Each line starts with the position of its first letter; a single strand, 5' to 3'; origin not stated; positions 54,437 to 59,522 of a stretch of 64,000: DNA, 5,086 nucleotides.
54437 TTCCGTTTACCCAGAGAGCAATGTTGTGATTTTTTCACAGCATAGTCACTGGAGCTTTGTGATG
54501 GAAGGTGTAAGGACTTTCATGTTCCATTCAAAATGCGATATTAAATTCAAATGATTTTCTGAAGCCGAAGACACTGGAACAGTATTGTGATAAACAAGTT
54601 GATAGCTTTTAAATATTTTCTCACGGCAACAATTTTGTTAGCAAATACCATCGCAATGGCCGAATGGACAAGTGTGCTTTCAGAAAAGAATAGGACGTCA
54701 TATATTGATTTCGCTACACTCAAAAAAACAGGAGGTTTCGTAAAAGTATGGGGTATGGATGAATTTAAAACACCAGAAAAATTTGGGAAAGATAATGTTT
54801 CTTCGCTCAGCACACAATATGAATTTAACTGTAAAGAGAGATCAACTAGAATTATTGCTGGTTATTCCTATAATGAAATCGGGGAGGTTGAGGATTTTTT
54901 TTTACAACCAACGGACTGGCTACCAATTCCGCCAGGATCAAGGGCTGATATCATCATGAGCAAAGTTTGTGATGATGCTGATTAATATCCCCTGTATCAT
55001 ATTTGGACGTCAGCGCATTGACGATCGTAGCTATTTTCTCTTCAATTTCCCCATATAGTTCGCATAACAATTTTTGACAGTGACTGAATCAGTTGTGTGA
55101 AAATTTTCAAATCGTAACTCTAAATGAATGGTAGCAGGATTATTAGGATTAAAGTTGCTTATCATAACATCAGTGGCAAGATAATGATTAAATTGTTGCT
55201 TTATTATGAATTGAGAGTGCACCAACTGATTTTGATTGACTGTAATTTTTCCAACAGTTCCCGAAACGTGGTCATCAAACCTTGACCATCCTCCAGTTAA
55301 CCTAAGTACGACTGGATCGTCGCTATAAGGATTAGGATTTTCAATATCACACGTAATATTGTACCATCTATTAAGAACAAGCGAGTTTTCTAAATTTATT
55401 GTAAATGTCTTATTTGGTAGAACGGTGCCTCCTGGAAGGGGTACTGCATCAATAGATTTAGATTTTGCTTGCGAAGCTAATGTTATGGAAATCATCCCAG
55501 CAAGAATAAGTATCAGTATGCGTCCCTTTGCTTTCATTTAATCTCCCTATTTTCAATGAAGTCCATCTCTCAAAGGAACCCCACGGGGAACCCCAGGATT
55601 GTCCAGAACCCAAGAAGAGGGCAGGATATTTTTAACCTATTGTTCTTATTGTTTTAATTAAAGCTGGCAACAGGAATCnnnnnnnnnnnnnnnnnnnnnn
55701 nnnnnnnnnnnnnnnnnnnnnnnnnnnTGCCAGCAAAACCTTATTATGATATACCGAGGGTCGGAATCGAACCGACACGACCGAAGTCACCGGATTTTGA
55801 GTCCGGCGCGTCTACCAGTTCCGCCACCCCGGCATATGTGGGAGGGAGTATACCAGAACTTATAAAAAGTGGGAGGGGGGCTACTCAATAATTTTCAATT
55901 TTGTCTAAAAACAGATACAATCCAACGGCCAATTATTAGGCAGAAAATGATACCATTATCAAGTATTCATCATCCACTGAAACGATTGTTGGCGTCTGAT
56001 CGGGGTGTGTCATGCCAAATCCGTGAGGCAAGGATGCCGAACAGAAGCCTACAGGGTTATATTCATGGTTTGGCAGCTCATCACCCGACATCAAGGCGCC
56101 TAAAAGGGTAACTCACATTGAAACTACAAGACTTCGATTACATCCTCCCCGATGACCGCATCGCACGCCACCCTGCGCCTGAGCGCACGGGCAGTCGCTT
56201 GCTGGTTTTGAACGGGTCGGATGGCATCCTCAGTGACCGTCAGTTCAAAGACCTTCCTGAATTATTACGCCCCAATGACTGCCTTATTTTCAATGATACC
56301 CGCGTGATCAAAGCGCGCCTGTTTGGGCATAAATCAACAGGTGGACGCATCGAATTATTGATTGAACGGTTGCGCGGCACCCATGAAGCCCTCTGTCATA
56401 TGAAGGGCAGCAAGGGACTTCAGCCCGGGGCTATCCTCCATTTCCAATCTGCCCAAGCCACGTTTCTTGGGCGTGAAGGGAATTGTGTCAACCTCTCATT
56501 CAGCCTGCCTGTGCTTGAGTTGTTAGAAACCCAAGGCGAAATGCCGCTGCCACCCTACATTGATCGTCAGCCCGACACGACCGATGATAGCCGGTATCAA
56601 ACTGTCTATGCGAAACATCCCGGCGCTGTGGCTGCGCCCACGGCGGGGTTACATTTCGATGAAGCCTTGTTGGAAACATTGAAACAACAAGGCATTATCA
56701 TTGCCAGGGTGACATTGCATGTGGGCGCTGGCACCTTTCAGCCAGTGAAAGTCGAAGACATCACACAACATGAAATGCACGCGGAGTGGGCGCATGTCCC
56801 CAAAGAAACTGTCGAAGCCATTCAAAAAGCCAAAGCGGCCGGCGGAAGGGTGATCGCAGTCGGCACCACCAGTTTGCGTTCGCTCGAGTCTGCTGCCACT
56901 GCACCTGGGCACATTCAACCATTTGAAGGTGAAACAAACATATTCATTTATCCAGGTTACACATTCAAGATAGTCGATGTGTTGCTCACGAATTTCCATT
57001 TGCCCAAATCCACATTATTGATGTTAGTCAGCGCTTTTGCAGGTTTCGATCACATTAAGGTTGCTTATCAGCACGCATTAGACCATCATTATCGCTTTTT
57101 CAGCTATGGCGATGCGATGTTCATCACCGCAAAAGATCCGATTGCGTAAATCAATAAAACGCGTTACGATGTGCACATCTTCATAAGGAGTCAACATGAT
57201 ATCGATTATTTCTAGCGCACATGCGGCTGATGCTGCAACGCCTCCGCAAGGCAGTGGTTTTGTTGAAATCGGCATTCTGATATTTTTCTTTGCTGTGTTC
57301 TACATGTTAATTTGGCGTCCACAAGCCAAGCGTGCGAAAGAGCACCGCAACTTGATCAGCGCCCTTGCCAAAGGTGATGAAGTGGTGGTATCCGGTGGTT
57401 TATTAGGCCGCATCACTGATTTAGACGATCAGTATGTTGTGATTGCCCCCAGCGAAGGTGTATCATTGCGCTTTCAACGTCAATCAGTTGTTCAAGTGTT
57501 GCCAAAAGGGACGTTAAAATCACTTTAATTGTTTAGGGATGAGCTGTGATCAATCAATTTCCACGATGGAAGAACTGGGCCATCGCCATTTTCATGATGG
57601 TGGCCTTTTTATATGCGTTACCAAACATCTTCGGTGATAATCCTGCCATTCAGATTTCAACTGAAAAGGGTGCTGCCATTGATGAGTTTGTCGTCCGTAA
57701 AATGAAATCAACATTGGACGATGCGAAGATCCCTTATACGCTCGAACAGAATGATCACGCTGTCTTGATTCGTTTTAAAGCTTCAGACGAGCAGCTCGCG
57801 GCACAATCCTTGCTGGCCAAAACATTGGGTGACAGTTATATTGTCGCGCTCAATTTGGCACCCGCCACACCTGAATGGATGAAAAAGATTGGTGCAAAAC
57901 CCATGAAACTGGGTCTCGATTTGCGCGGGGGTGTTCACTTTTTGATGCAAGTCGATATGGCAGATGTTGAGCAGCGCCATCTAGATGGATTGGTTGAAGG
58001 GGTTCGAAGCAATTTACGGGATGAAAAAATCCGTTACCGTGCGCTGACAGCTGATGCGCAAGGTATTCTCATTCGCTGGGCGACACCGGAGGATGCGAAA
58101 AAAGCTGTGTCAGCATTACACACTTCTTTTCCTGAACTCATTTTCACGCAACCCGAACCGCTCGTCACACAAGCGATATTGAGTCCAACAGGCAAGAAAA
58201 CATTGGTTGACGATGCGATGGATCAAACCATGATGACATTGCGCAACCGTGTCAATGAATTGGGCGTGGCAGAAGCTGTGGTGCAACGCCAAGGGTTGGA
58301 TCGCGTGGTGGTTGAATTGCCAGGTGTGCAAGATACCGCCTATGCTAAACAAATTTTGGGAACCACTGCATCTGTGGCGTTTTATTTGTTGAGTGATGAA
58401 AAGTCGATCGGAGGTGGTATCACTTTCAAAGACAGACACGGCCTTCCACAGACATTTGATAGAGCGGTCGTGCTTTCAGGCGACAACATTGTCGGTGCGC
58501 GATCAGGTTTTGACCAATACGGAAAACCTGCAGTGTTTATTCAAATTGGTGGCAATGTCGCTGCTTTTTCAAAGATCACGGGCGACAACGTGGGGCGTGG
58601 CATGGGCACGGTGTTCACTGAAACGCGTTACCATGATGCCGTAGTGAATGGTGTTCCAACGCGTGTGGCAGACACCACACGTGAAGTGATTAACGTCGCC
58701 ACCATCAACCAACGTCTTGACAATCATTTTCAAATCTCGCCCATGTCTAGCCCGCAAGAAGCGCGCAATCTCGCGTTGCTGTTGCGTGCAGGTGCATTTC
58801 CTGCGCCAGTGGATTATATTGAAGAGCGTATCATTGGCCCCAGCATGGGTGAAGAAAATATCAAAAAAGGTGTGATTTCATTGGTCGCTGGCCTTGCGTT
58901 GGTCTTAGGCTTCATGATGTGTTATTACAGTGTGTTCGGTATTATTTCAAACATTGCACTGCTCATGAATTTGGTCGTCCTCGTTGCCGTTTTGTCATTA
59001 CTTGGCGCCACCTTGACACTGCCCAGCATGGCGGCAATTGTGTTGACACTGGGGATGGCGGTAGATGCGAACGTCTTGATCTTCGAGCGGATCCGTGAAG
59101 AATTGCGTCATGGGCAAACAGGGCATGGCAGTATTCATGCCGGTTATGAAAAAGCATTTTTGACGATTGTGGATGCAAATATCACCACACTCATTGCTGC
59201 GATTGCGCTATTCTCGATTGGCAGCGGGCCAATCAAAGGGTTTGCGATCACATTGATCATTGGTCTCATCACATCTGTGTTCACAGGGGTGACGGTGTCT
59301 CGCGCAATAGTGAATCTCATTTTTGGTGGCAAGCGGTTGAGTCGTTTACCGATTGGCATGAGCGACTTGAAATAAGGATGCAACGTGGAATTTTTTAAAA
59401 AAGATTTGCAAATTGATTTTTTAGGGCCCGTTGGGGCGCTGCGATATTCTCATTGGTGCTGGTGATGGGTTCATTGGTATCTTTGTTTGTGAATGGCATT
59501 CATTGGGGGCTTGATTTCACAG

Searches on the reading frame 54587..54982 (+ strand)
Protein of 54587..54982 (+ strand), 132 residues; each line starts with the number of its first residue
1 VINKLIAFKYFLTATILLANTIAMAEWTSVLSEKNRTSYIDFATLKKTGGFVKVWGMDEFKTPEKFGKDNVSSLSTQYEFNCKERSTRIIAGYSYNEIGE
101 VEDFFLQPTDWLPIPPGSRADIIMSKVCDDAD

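Call 7: search_protein_families(library=pfam, proteins=[window:54587-54982:+], max_evalue=1)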
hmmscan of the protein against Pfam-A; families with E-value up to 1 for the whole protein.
window:54587-54982:+ (132 aa): 1 family
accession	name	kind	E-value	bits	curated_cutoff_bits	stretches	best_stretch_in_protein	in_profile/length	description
PF16747.10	Adhesin_E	-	6.3e-19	68.7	23.7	1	27-129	1-109/109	Surface-adhesin protein E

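Call 10: search_protein_families(library=ncbifam, proteins=[window:54587-54982:+], max_evalue=0.001)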
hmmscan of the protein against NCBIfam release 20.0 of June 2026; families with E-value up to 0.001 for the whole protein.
window:54587-54982:+ (132 aa): 0 families

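Call 11: search_protein_families(library=phrogs, proteins=[window:54587-54982:+], max_evalue=0.01)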
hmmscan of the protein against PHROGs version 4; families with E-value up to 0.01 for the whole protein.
window:54587-54982:+ (132 aa): 0 families

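Call 12: search_protein_families(library=padloc, proteins=[window:54587-54982:+], max_evalue=0.01)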
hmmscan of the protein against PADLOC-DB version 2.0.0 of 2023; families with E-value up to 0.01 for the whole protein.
window:54587-54982:+ (132 aa): 0 families

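Call 42: search_solved_structures(query=window:54587-54982:+, max_evalue=1)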
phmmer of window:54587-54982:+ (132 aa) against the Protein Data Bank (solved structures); distinct sequences matched with E-value up to 1: 2.
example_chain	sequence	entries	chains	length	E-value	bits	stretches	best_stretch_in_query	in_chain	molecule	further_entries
5kp6_B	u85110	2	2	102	0.53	13.8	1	76-126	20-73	CurB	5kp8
5kp7_B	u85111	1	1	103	0.53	13.8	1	76-126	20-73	CurB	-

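Call 84: search_dna_similar(query=window:54587-54982:+, collection=phages, mode=protein, max_evalue=0.1, max_rows=10)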
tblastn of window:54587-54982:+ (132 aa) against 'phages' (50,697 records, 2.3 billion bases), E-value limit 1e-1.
No match.

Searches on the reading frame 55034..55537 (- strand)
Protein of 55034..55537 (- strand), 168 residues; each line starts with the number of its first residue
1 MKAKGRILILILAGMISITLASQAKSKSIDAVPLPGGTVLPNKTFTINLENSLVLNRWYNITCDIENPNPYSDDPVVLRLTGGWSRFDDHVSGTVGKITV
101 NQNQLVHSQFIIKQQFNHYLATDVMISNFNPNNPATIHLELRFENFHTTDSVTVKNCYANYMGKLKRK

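Call 7: search_protein_families(library=pfam, proteins=[window:55034-55537:-], max_evalue=1)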
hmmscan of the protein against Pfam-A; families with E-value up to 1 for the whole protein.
window:55034-55537:- (168 aa): 1 family
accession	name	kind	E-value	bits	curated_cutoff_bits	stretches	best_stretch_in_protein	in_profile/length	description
PF06594.17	HCBP_related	-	0.17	12.3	21.4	0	148-160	9-21/42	Haemolysin-type calcium binding protein related domain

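Call 11: search_protein_families(library=phrogs, proteins=[window:55034-55537:-], max_evalue=0.01)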
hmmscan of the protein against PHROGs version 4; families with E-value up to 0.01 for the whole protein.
window:55034-55537:- (168 aa): 0 families

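Call 12: search_protein_families(library=padloc, proteins=[window:55034-55537:-], max_evalue=0.01)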
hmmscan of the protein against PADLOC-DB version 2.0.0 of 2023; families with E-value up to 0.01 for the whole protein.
window:55034-55537:- (168 aa): 0 families

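Call 60: search_protein_families(library=ncbifam, proteins=[window:55034-55537:-], max_evalue=1)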
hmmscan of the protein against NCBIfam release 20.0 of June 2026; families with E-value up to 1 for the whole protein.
window:55034-55537:- (168 aa): 0 families

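Call 85: search_dna_similar(query=window:55034-55537:-, collection=phages, mode=protein, max_evalue=0.1, max_rows=10)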
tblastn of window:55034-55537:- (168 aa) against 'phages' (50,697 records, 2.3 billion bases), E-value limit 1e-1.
No match.

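Call 123: predict_structure(protein=window:55034-55537:-)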
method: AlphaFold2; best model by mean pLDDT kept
length: 168 residues; sequences in the alignment: 1
mean_pLDDT: 45.8   pTM: 0.39
mean pLDDT of the five models: 45.8, 42.8, 40.1, 40.0, 35.0
residues with pLDDT >= 90: 0; 70-90: 0; 50-70: 71; < 50: 97
segments of 3 or more residues with pLDDT < 50: 1-10, 14-59, 85-91, 106-125, 140-148
pLDDT, mean of each block of 10 residues (from residue 1): 40 43 31 25 29 40 60 63 49 53 48 39 49 52 47 55 56
secondary structure, 60 per line:
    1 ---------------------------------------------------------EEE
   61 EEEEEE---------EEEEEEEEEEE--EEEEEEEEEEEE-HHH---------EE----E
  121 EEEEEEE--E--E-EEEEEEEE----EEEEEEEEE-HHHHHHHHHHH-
elements in order: E58-66 E76-86 E89-100 E120-127 E135-142 E147-155 H157-167

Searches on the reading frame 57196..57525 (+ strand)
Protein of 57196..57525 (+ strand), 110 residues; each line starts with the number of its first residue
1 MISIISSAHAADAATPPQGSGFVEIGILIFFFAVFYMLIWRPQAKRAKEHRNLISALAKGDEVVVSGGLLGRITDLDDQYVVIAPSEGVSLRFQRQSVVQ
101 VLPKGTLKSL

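Call 111: list_cluster_members(proteins=[window:57196-57525:+, window:57546-59372:+, window:54069-54551:+, window:54587-54982:+, window:55034-55537:-])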
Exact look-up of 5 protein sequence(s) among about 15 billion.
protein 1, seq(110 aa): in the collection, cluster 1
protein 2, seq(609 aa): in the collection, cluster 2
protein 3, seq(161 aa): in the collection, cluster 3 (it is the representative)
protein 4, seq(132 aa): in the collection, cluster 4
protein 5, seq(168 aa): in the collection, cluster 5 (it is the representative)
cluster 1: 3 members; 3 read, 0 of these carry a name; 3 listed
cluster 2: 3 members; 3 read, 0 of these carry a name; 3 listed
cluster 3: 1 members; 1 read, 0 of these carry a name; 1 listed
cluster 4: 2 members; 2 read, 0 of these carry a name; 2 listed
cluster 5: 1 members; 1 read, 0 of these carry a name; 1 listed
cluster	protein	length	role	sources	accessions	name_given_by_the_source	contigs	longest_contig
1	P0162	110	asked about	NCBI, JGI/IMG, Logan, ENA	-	-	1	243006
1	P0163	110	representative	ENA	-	-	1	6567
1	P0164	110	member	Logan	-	-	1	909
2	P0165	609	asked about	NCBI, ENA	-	-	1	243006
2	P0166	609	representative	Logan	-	-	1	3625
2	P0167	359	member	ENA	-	-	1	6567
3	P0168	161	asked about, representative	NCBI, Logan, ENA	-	-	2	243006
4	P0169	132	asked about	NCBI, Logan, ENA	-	-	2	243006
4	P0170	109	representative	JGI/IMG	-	-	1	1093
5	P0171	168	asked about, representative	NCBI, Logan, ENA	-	-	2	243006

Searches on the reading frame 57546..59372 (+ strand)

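Call 10: search_protein_families(library=ncbifam, proteins=[window:57546-59372:+], max_evalue=0.001)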
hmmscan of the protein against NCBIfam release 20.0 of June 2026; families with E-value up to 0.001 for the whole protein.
window:57546-59372:+ (609 aa): 29 families (the best 25 are shown)
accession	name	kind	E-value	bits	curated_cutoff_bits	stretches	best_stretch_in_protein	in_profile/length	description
NF009545.0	PRK12933.1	equivalog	4.7e-165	550.5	728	1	2-595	10-596/604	protein translocase subunit SecD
TIGR01129.1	secD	equivalog_domain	2.4e-122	408.9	244.4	1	122-589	1-397/397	protein translocase subunit SecD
NF009583.0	PRK13024.1-3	subfamily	1.8e-118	396.6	721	1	89-601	11-440/755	protein translocase subunit SecDF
NF011315.0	PRK14726.1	equivalog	1.7e-104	350.7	1249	1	107-605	35-537/855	protein translocase subunit SecDF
NF009585.0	PRK13024.1-5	equivalog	7.8e-88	295.6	1037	2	306-592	379-647/993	protein translocase subunit SecDF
TIGR00916.1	2A0604s01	subfamily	8.9e-72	241.4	148.6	1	340-581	8-230/231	SecD/SecF family protein translocase subunit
NF009581.0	PRK13024.1-1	equivalog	4.3e-64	216.9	1058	1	220-596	57-414/752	protein translocase subunit SecDF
NF009584.0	PRK13024.1-4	equivalog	7e-58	196.6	1171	1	216-593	53-413/759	protein translocase subunit SecDF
NF009580.0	PRK13023.1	equivalog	8e-56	189.7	1153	1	225-589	86-444/775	protein translocase subunit SecDF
NF009540.0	PRK12911.1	equivalog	3.1e-54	183.9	1878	1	381-586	850-1055/1403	bifunctional preprotein translocase subunit SecD/SecF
NF009582.0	PRK13024.1-2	equivalog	7.3e-31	106.9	723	1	381-594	275-489/859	protein translocase subunit SecDF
TIGR00966.2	transloc_SecF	equivalog_domain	2.4e-26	92.9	160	1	392-589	77-276/279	protein translocase subunit SecF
NF046001.1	SecDF_plasm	equivalog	1e-23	83.4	500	1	393-592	304-503/878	protein translocase subunit SecDF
NF006218.0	PRK08343.1-4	subfamily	1.1e-23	83.8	383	2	403-584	203-380/392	preprotein translocase subunit SecD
NF006216.0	PRK08343.1-2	equivalog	1.6e-21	76.7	519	1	401-583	307-492/506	preprotein translocase subunit SecD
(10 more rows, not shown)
